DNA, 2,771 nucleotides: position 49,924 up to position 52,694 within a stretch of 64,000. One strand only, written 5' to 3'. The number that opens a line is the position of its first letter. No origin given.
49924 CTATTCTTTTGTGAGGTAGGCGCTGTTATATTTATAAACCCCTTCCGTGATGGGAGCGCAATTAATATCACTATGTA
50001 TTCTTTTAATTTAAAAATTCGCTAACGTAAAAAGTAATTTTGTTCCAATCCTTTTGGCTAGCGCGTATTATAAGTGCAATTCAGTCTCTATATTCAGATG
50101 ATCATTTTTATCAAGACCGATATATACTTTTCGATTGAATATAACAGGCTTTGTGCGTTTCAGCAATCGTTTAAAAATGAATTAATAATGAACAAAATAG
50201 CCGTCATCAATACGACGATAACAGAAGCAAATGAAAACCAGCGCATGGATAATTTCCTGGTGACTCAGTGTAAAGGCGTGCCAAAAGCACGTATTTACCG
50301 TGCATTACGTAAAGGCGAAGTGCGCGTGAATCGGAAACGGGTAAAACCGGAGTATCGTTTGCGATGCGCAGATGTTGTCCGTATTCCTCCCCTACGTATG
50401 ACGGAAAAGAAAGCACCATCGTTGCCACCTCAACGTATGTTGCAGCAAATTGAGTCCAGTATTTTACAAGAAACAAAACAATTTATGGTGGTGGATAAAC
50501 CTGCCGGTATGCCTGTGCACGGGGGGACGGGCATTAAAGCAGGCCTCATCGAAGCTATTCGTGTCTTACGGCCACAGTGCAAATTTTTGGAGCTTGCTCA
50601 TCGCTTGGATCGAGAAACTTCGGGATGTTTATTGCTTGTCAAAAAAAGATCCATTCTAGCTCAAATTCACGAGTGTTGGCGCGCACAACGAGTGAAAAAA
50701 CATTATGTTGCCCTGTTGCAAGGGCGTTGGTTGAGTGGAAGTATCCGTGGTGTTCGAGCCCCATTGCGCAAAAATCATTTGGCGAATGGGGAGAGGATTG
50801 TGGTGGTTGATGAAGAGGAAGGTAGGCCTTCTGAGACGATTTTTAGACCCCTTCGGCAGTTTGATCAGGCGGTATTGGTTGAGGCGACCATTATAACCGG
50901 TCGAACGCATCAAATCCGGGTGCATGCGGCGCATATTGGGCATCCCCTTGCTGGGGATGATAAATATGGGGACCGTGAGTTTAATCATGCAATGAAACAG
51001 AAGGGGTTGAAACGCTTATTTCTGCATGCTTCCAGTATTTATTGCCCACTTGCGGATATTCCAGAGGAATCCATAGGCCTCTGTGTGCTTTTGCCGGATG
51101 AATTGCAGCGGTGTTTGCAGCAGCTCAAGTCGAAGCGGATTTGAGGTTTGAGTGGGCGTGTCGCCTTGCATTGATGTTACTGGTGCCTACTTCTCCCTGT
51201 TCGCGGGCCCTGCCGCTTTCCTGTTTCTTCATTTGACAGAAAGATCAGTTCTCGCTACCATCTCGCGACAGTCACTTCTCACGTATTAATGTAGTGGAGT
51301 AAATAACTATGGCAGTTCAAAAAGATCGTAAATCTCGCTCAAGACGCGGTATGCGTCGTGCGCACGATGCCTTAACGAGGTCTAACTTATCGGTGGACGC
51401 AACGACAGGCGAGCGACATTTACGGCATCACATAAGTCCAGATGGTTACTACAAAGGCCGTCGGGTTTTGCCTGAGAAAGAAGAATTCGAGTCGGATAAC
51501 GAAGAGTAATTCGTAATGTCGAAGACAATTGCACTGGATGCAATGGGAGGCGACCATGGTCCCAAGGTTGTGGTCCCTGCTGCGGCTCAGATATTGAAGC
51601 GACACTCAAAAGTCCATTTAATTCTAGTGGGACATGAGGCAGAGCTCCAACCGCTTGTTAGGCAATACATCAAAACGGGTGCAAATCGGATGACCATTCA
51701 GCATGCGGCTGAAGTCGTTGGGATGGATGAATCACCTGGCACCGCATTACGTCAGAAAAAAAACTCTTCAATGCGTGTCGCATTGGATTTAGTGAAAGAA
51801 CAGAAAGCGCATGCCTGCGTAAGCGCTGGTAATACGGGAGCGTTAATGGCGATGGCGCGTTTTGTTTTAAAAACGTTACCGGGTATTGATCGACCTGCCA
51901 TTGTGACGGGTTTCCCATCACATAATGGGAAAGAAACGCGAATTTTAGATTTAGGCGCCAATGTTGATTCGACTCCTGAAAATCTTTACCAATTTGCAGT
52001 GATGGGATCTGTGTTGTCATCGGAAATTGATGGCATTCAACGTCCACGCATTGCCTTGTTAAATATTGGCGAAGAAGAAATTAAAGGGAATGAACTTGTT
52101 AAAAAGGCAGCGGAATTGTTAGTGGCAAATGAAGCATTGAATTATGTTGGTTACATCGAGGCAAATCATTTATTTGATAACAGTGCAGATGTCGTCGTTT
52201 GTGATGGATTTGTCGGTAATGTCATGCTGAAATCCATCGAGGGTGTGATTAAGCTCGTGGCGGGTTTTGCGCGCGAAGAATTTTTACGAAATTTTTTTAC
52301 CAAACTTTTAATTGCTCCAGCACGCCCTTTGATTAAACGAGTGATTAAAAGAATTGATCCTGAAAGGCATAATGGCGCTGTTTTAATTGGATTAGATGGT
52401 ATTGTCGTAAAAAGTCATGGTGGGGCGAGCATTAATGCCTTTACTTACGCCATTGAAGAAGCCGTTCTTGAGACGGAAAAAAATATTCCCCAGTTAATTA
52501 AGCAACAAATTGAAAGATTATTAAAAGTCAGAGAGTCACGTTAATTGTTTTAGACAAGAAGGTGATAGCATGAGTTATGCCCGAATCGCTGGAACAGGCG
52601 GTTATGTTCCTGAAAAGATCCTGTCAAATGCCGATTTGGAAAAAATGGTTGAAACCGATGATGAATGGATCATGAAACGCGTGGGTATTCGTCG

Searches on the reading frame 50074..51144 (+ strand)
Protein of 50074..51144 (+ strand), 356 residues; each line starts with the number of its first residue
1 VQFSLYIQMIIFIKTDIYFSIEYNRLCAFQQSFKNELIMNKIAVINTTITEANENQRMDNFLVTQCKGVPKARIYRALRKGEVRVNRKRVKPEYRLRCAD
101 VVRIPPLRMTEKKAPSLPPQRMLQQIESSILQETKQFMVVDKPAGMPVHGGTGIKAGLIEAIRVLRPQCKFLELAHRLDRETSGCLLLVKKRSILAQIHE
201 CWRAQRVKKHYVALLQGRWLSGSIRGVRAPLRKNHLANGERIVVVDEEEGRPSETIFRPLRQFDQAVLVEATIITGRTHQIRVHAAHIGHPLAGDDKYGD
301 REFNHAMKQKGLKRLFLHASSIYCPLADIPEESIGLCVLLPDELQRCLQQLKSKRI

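Call 7: search_protein_families(library=pfam, proteins=[window:50074-51144:+])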
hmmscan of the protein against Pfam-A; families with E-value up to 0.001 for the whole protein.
window:50074-51144:+ (356 aa): 2 families
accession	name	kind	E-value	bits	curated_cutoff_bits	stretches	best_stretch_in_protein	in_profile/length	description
PF00849.27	PseudoU_synth_2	-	2e-26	93.5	26.8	1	137-287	2-152/152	RNA pseudouridylate synthase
PF01479.30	S4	-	1.4e-05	25.2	22.8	1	56-100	1-46/48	S4 domain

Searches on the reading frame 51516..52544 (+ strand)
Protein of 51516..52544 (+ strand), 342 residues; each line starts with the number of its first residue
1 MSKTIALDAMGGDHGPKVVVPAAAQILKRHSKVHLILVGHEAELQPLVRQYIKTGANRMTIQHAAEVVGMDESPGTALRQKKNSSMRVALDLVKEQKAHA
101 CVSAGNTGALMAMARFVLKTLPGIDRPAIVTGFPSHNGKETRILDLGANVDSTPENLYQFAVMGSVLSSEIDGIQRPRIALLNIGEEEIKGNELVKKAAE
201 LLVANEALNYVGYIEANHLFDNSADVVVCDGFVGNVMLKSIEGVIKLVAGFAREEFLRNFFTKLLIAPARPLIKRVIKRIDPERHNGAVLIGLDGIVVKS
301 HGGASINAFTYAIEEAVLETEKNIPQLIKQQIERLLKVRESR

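Call 7: search_protein_families(library=pfam, proteins=[window:51516-52544:+])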
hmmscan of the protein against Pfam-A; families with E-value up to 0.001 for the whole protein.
window:51516-52544:+ (342 aa): 1 family
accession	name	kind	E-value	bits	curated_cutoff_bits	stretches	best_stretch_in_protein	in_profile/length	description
PF02504.20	FA_synthesis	-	4.5e-106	355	29.1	1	4-323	2-320/324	Fatty acid synthesis protein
